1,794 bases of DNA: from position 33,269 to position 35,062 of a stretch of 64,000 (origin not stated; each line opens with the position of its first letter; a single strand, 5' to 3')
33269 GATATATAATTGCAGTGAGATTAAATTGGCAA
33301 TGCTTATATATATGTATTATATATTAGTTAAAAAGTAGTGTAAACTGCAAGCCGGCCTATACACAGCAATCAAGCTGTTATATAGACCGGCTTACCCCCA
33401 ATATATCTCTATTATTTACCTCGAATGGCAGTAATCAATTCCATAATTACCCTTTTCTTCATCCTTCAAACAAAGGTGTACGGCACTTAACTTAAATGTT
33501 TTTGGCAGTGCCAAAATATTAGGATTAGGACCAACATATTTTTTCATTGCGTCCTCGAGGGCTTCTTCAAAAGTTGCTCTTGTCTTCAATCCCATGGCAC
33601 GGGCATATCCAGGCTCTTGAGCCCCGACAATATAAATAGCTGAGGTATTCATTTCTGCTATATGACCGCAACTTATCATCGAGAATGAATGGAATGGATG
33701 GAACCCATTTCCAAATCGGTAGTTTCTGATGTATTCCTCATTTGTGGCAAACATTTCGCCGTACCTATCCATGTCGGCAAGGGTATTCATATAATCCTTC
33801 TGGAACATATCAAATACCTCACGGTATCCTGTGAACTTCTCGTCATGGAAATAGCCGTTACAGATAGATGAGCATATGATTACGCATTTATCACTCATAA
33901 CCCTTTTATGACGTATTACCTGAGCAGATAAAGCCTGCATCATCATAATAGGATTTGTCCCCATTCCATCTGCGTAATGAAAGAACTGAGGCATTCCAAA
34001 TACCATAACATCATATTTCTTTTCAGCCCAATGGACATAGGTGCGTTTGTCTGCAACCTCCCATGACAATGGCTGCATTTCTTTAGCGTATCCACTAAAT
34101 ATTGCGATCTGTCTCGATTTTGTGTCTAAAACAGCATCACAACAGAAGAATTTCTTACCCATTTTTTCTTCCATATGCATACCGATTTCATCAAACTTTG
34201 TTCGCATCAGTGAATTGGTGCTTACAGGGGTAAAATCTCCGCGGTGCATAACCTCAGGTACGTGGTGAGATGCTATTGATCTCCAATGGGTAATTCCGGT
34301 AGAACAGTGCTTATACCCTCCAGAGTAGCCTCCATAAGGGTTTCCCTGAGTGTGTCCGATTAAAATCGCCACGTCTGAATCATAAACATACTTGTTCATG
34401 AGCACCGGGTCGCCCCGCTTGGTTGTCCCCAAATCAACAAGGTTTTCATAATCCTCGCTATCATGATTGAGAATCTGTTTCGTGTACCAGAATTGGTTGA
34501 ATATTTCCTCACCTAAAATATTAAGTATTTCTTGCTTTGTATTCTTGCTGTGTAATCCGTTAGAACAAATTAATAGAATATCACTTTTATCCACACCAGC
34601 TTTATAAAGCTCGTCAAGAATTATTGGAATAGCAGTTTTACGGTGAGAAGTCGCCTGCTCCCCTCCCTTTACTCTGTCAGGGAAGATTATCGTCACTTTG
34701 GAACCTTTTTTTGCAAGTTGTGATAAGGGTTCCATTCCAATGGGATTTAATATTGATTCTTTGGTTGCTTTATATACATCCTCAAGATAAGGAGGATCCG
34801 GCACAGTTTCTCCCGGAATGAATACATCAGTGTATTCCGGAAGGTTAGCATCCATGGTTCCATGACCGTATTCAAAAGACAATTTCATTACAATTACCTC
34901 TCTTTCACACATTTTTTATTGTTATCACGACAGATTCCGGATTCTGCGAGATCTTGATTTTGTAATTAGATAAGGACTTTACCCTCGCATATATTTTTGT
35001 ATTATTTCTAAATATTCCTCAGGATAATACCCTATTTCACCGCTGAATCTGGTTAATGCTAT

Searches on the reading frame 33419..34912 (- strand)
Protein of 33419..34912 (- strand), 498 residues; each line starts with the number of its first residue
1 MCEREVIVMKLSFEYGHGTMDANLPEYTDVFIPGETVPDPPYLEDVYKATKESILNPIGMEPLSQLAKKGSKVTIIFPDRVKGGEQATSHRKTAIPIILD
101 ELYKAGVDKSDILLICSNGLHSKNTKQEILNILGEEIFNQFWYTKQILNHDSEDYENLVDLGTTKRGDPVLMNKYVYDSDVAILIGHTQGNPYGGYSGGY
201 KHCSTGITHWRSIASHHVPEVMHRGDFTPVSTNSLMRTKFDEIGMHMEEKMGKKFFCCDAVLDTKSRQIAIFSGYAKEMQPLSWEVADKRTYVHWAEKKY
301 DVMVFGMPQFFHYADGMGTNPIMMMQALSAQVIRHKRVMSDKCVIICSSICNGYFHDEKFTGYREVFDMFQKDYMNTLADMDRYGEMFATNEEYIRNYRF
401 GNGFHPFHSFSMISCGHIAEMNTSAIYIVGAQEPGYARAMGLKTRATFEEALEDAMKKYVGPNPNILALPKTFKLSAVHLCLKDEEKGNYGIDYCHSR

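Call 93: search_protein_families(library=pfam, proteins=[window:33419-34912:-], max_evalue=0.00001)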
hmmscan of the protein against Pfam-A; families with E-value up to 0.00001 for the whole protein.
window:33419-34912:- (498 aa): 1 family
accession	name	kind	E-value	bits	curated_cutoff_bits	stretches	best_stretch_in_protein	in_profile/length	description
PF09861.14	Lar_N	-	8.9e-41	139.8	23.3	1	15-222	1-196/204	Lactate racemase N-terminal domain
